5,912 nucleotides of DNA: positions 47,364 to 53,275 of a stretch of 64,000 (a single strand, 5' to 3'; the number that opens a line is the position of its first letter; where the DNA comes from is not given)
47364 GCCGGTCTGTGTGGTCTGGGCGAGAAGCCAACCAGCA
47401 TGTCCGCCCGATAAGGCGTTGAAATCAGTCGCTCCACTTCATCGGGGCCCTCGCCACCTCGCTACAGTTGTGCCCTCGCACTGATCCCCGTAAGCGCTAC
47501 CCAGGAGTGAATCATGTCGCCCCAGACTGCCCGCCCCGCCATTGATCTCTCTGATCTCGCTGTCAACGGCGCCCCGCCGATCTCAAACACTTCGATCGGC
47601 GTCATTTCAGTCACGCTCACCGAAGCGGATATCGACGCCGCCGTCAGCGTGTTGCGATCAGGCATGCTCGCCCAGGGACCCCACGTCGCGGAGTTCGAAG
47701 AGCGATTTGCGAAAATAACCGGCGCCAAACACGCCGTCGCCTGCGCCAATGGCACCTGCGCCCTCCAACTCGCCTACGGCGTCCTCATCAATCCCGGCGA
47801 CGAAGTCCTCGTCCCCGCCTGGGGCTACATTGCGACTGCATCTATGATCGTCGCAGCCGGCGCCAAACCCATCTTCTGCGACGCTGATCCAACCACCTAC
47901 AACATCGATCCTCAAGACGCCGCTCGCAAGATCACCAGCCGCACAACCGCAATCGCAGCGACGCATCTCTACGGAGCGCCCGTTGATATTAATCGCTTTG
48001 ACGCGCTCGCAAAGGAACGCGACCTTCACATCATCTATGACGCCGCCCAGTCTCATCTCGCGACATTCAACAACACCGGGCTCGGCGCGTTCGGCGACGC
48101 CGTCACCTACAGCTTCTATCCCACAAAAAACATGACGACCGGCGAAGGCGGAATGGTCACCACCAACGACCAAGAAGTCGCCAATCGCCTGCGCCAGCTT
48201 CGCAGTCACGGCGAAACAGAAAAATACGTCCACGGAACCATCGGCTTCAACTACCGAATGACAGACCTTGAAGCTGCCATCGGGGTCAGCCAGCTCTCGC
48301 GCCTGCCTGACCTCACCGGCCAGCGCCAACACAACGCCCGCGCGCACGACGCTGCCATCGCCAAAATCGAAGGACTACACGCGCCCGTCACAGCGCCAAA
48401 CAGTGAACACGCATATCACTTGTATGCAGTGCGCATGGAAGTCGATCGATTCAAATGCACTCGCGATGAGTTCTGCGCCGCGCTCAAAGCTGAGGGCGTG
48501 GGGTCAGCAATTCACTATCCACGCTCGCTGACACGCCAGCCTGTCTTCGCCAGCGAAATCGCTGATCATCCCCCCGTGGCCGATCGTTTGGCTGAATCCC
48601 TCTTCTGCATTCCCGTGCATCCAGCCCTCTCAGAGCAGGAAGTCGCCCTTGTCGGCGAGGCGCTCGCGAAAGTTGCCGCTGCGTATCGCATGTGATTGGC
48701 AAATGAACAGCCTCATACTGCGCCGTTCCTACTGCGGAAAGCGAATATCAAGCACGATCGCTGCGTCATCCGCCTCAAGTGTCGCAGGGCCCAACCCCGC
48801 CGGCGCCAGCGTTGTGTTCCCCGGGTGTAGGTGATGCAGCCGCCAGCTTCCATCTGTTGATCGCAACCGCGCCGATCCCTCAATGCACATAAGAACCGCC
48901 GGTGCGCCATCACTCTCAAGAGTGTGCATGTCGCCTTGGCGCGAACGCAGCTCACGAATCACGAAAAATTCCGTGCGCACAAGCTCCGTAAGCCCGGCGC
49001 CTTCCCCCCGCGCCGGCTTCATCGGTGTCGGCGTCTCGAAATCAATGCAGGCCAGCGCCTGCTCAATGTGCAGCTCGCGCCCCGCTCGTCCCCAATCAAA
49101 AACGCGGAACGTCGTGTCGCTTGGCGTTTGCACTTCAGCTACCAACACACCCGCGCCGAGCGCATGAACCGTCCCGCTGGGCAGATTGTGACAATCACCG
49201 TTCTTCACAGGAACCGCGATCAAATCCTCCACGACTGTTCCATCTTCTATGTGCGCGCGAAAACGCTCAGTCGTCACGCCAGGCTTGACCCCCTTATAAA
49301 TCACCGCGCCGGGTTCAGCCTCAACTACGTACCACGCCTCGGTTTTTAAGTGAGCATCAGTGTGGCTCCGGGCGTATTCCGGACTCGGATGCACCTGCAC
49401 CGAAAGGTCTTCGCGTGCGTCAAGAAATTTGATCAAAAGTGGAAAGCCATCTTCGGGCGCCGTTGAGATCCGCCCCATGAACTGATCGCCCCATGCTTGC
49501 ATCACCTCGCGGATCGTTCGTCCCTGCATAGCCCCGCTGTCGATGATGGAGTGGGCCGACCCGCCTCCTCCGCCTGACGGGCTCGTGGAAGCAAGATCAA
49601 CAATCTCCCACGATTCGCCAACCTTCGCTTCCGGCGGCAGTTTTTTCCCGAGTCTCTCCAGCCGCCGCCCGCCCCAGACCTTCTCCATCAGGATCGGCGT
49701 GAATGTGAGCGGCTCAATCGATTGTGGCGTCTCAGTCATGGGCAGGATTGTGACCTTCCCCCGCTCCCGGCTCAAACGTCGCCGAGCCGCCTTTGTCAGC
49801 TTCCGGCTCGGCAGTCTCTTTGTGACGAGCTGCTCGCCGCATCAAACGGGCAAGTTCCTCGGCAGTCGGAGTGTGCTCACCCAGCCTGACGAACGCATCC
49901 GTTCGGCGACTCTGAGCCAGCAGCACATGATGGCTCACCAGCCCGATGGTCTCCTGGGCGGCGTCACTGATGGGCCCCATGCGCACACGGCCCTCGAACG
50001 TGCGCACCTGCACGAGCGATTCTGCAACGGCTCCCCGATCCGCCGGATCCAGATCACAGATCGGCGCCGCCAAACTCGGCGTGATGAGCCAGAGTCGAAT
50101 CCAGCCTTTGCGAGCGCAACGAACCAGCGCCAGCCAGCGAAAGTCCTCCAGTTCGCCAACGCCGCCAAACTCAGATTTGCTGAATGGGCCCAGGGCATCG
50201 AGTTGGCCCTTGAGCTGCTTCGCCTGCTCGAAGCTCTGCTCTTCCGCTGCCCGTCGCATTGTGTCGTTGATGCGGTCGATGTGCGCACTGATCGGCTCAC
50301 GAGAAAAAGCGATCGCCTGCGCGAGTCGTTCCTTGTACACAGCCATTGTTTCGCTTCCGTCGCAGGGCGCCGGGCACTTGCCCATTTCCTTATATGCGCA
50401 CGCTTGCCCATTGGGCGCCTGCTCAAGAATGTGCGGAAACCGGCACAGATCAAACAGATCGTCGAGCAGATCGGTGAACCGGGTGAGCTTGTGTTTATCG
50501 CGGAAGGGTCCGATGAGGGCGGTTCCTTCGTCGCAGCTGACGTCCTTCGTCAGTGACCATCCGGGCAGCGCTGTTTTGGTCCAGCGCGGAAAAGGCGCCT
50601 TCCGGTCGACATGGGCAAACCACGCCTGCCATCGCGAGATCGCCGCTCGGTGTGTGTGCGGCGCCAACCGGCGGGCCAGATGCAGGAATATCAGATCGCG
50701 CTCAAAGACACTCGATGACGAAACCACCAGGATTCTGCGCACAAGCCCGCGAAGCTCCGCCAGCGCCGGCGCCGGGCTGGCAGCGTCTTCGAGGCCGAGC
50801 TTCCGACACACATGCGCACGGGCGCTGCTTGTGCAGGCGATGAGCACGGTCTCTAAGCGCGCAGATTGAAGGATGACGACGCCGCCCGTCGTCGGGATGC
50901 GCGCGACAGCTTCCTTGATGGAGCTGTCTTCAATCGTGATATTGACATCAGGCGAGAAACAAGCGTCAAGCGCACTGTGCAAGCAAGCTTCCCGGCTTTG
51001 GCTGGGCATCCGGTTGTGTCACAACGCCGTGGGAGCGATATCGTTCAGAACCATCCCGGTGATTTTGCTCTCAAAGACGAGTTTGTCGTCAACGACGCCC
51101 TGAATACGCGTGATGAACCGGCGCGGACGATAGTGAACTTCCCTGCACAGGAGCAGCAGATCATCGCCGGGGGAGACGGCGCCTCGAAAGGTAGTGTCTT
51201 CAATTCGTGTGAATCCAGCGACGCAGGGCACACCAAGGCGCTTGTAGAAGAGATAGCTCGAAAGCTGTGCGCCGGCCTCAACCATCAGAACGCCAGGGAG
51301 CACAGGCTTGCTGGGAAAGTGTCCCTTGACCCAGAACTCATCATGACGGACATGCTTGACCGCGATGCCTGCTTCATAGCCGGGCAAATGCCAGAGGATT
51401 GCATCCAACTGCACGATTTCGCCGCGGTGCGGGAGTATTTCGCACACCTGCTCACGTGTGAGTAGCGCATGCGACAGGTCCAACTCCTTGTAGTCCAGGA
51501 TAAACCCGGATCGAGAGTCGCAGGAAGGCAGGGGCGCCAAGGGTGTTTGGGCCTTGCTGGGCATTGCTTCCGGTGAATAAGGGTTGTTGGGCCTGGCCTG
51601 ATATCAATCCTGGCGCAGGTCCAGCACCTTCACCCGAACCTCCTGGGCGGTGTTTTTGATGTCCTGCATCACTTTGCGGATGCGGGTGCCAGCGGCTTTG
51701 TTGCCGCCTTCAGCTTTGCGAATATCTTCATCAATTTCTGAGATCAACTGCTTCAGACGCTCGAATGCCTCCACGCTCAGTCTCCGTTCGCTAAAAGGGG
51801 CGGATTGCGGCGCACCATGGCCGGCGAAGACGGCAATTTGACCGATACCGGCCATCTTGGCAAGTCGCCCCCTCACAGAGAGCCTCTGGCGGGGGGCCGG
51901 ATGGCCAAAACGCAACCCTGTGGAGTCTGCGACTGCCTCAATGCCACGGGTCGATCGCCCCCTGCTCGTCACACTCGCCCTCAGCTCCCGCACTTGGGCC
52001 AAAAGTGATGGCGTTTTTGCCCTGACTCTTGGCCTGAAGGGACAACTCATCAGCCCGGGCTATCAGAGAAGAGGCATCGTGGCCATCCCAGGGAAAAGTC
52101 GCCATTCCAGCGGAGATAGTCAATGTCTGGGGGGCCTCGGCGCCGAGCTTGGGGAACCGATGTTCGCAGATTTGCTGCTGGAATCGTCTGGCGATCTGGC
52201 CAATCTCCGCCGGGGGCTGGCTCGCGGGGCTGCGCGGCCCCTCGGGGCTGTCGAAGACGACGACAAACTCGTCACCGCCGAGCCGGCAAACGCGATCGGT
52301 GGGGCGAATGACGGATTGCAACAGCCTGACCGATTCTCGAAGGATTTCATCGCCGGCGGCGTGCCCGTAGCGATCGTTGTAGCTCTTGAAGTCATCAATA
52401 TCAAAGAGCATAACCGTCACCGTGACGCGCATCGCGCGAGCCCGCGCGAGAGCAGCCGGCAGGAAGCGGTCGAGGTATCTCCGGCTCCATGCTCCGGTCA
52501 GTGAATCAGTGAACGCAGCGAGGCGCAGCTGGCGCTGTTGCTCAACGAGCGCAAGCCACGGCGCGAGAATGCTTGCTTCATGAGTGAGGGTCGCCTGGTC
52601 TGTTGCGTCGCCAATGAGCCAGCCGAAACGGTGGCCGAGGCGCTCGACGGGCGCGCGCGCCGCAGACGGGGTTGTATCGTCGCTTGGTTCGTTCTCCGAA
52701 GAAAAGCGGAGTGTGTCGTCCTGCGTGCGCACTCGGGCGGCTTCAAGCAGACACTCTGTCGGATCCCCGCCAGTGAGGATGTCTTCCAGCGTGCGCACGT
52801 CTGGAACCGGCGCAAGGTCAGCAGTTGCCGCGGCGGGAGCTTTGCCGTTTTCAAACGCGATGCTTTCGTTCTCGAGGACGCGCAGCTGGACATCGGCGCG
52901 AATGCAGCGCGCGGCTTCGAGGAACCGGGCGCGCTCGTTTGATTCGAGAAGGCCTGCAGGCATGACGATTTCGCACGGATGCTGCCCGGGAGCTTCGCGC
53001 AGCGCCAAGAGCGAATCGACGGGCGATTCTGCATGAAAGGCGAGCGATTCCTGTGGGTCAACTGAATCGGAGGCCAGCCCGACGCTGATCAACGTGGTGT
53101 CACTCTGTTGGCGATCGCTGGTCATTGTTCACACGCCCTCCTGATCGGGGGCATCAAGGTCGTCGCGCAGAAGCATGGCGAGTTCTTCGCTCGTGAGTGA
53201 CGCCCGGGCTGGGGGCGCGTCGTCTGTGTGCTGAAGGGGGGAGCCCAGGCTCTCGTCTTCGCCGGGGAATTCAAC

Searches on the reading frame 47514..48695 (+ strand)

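Call 40: search_protein_families(library=pfam, proteins=[window:47514-48695:+], max_evalue=0.0001)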
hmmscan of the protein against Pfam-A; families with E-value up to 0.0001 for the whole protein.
window:47514-48695:+ (393 aa): 4 families
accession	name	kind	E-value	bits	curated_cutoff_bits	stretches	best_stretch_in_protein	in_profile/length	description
PF01041.23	DegT_DnrJ_EryC1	-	3.2e-109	365.9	19.8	1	36-384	4-359/360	DegT/DnrJ/EryC1/StrS aminotransferase family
PF01212.27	Beta_elim_lyase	-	9.5e-12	45.3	27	1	53-283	29-266/288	Beta-eliminating lyase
PF00155.27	Aminotran_1_2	-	3e-09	37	19.7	1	54-231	39-246/361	Aminotransferase class I and II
PF01053.26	Cys_Met_Meta_PP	-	2.1e-08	33.6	27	1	55-233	51-230/381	Cys/Met metabolism PLP-dependent enzyme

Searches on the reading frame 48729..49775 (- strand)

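Call 41: search_protein_families(library=pfam, proteins=[window:48729-49775:-], max_evalue=0.0001)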
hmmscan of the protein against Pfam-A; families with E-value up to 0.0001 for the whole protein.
window:48729-49775:- (348 aa): 1 family
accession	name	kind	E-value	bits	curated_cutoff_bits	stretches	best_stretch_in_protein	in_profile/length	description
PF20511.4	PMI_typeI_cat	-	4.3e-07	30.6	22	1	74-144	46-113/143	Phosphomannose isomerase type I, catalytic domain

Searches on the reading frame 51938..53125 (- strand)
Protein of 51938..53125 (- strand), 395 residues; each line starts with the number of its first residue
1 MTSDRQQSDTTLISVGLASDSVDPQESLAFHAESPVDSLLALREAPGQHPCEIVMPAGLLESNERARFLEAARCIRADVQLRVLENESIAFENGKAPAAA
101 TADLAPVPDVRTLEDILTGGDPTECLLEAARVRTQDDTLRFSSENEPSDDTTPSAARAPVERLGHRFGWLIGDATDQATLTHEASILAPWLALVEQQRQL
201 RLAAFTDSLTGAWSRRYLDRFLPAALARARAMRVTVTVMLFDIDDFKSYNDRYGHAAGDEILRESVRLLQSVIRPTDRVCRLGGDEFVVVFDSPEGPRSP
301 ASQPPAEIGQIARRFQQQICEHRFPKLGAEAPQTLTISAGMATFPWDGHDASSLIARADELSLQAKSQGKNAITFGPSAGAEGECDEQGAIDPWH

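Call 41: search_protein_families(library=pfam, proteins=[window:51938-53125:-], max_evalue=0.0001)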
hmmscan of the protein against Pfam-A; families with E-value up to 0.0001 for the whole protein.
window:51938-53125:- (395 aa): 1 family
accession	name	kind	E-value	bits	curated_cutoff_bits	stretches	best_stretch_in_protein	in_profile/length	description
PF00990.26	GGDEF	-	8.6e-38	130.1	23.8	1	204-371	1-160/161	Diguanylate cyclase, GGDEF domain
